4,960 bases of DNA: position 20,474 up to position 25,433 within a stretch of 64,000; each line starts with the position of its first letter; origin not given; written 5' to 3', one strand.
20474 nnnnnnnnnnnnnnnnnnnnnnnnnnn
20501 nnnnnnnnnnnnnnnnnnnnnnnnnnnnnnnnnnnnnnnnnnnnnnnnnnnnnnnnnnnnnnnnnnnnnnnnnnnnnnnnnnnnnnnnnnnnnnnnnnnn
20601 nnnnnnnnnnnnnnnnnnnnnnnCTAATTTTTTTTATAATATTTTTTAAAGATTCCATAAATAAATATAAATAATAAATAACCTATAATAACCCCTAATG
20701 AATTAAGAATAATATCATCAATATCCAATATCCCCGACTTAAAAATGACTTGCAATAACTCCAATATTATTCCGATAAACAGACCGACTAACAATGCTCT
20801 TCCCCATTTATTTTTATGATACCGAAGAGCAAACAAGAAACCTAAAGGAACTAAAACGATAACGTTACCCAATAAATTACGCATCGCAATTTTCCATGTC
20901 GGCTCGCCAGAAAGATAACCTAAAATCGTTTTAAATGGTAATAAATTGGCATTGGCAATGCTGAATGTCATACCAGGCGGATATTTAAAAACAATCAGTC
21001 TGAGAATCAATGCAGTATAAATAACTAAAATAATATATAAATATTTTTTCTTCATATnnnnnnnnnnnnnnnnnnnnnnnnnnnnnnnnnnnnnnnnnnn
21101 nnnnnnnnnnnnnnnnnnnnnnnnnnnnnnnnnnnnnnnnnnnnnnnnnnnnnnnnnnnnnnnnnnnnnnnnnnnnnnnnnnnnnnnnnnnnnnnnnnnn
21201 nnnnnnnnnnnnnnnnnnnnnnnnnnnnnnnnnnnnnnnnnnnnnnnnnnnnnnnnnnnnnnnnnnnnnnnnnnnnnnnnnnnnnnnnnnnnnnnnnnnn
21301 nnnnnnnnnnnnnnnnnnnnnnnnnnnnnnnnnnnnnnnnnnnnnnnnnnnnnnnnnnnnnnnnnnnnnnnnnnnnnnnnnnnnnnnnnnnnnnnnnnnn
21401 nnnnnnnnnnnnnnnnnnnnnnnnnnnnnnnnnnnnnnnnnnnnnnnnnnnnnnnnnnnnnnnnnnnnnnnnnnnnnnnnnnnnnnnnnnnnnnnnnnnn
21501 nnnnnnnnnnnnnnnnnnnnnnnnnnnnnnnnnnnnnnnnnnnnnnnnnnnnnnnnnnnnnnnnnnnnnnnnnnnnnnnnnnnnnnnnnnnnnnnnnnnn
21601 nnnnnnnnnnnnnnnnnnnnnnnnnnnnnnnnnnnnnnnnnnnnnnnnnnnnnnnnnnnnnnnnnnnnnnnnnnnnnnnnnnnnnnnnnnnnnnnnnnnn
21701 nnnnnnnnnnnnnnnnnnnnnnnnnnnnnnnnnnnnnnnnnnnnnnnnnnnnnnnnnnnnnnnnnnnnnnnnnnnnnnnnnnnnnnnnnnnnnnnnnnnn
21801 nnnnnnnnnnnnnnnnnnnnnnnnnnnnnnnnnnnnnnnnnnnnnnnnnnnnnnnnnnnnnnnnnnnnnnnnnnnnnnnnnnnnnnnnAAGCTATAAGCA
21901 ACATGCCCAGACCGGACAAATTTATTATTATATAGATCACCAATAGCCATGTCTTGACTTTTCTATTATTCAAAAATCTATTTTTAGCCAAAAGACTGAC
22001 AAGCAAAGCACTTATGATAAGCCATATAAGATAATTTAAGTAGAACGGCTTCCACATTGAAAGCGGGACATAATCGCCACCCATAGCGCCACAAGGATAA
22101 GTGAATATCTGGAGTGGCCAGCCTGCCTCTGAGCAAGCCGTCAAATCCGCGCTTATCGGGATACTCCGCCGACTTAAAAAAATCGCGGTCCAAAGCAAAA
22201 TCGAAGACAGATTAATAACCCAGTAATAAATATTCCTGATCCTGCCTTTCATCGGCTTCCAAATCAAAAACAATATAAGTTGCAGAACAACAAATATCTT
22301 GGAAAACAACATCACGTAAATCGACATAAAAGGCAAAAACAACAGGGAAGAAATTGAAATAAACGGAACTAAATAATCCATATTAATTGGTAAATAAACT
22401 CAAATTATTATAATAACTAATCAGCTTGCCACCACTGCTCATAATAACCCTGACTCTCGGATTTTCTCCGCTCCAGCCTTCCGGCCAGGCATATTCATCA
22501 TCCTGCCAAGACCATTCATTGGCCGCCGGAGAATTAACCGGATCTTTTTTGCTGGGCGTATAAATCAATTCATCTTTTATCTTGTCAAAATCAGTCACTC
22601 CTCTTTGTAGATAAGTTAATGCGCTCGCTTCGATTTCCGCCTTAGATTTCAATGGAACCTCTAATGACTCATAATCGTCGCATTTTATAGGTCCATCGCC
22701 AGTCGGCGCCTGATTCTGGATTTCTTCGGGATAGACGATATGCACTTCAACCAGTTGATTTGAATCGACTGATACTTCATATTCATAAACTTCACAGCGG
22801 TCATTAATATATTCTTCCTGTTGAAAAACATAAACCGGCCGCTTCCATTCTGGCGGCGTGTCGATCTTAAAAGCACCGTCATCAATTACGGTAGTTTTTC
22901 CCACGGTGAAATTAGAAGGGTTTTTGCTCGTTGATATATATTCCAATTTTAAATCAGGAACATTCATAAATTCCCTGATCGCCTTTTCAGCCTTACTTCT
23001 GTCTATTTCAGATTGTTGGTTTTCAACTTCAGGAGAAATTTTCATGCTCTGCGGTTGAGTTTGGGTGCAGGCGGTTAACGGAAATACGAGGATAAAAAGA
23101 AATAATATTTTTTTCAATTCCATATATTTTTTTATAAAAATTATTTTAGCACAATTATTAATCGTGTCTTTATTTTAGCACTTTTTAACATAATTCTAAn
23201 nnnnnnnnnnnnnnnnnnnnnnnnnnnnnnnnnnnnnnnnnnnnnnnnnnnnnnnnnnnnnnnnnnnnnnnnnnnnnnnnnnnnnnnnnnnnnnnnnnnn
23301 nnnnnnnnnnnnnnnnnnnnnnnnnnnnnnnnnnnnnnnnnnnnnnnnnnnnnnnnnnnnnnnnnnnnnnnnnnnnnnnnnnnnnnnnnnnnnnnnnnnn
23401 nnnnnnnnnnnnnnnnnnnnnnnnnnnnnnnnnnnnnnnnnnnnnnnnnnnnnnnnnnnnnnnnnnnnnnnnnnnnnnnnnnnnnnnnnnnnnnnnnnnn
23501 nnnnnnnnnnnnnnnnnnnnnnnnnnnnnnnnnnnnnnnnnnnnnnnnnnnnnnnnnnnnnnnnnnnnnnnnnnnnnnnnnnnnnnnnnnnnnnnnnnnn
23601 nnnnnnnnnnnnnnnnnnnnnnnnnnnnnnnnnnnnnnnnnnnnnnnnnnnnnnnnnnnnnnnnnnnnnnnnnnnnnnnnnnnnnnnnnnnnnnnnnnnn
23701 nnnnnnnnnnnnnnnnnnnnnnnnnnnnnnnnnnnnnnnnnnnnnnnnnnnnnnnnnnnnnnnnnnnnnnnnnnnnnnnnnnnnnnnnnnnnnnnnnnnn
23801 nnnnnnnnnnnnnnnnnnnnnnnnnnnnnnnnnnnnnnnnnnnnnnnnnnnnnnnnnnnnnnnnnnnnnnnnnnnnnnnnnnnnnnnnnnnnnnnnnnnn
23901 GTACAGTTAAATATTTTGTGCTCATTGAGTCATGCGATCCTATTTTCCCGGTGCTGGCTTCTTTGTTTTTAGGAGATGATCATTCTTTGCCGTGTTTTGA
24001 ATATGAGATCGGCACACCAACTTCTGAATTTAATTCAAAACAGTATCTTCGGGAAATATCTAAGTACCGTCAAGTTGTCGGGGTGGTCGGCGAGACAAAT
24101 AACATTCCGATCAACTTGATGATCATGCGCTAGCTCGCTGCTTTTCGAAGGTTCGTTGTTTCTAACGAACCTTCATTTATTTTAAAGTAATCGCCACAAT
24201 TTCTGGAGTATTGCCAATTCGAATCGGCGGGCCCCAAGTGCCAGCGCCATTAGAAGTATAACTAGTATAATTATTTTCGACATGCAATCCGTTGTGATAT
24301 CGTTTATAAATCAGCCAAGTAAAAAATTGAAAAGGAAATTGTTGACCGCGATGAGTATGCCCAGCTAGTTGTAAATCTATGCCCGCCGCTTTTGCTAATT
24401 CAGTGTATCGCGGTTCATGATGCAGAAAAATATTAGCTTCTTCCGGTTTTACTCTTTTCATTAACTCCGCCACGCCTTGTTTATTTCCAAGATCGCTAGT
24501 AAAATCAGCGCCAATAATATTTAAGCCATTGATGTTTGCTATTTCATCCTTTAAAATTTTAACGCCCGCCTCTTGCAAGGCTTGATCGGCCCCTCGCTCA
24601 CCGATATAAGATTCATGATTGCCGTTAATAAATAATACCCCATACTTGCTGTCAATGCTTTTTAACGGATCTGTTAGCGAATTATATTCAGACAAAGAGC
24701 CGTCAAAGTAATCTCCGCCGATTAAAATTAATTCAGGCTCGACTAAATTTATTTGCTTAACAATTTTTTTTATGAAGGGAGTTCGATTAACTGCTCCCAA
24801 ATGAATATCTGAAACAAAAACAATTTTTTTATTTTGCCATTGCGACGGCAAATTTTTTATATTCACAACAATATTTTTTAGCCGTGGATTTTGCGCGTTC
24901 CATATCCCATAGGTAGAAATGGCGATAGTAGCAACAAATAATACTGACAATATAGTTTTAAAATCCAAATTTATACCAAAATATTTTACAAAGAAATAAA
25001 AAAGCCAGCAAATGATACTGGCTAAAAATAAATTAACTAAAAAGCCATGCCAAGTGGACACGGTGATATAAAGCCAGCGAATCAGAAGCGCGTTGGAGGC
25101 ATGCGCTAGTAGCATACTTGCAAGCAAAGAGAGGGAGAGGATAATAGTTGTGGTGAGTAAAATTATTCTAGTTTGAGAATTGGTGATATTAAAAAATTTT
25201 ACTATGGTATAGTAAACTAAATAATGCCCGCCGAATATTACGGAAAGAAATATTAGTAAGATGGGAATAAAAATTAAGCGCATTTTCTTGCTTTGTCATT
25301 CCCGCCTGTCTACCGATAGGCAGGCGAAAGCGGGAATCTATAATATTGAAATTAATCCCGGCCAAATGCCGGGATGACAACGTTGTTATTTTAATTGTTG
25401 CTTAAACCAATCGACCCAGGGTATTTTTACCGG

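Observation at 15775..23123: Seven-gene operon made only of membrane/exported proteins of unknown function, next to tRNA-Glu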

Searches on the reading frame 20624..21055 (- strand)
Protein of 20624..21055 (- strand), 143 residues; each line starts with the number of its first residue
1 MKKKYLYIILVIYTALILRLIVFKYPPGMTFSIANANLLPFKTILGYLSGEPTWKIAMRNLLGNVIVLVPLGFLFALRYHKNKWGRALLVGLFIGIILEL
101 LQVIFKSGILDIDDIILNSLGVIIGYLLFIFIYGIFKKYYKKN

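Call 4: search_protein_families(library=pfam, proteins=[window:20624-21055:-], max_evalue=1)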
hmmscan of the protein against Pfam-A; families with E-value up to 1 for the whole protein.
window:20624-21055:- (143 aa): 2 families
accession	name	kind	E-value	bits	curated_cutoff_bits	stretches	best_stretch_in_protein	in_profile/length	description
PF04892.17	VanZ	-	2.1e-23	83.7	30.1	1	11-132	2-125/126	VanZ like family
PF10990.13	DUF2809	-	0.097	13.8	29.3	1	58-115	6-63/86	Protein of unknown function (DUF2809)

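Call 5: search_protein_families(library=ncbifam, proteins=[window:20624-21055:-], max_evalue=1)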
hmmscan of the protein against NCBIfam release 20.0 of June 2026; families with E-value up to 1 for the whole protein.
window:20624-21055:- (143 aa): 4 families
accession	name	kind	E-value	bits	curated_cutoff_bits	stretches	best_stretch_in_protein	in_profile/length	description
NF000142.1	vanZ-Pt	exception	9.1e-11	42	260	1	29-130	44-138/143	glycopeptide resistance protein VanZ-Pt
NF033125.2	vanZ-A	exception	2.1e-09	37.7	250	1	9-131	8-127/164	glycopeptide resistance protein VanZ-A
NF000145.1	vanZ-F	exception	1.9e-08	34.8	375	1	60-140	87-167/206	glycopeptide resistance protein VanZ-F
NF041479.2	spor_membprot_YtrI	equivalog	0.01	15.8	125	1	120-138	21-39/166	sporulation membrane protein YtrI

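Call 11: search_protein_families(library=padloc, proteins=[window:20624-21055:-], max_evalue=0.1)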
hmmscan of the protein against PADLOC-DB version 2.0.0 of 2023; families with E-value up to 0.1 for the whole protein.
window:20624-21055:- (143 aa): 0 families

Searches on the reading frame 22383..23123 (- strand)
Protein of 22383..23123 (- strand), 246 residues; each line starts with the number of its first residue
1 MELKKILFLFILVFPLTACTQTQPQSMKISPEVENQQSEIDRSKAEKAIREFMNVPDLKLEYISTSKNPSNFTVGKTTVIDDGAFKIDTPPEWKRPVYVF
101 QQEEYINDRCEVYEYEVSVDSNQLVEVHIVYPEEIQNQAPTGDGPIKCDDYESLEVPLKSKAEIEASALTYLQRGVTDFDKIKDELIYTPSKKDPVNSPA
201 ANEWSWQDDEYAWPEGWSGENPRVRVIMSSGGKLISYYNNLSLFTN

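Call 4: search_protein_families(library=pfam, proteins=[window:22383-23123:-], max_evalue=1)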
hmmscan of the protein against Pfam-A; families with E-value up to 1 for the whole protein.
window:22383-23123:- (246 aa): 2 families
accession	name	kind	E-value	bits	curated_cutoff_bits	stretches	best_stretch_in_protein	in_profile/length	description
PF16022.11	DUF4783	-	0.11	13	24.1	1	28-79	23-76/102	Domain of unknown function (DUF4783)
PF08139.17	LPAM_1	-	0.75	10.8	20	0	4-19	2-17/18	Prokaryotic membrane lipoprotein lipid attachment site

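Call 5: search_protein_families(library=ncbifam, proteins=[window:22383-23123:-], max_evalue=1)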
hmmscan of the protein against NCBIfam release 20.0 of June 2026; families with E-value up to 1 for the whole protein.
window:22383-23123:- (246 aa): 0 families

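Call 11: search_protein_families(library=padloc, proteins=[window:22383-23123:-], max_evalue=0.1)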
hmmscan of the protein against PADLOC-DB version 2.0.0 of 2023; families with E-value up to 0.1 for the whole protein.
window:22383-23123:- (246 aa): 1 family
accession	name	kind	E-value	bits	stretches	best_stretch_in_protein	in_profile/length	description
PDLC01203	Cas8b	-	0.011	12.3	1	170-208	377-415/688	CAS-I-B; effector_LS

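Call 73: search_solved_structures(query=window:22383-23123:-, max_evalue=5)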
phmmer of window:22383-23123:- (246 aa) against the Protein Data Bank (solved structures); distinct sequences matched with E-value up to 5: 0.

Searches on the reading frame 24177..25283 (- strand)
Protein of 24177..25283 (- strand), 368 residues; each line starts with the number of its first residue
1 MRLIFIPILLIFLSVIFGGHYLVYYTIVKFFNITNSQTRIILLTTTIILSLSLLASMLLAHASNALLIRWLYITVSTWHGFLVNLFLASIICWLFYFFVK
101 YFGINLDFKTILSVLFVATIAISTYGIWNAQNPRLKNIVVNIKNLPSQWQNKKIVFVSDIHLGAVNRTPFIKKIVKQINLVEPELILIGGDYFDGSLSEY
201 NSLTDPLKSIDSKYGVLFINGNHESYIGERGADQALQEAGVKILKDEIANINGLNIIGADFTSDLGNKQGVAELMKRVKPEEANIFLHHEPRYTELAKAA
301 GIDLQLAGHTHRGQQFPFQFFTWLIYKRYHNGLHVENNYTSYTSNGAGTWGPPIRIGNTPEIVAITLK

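Call 8: search_protein_families(library=pfam, proteins=[window:24177-25283:-], max_evalue=0.001)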
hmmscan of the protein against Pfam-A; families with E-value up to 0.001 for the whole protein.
window:24177-25283:- (368 aa): 2 families
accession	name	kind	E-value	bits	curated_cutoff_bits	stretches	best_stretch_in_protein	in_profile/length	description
PF00149.33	Metallophos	-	6.6e-16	59.7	21.5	1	153-312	2-190/191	Calcineurin-like phosphoesterase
PF12850.12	Metallophos_2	-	5.9e-06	26.8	27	1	153-312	2-118/154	Calcineurin-like phosphoesterase superfamily domain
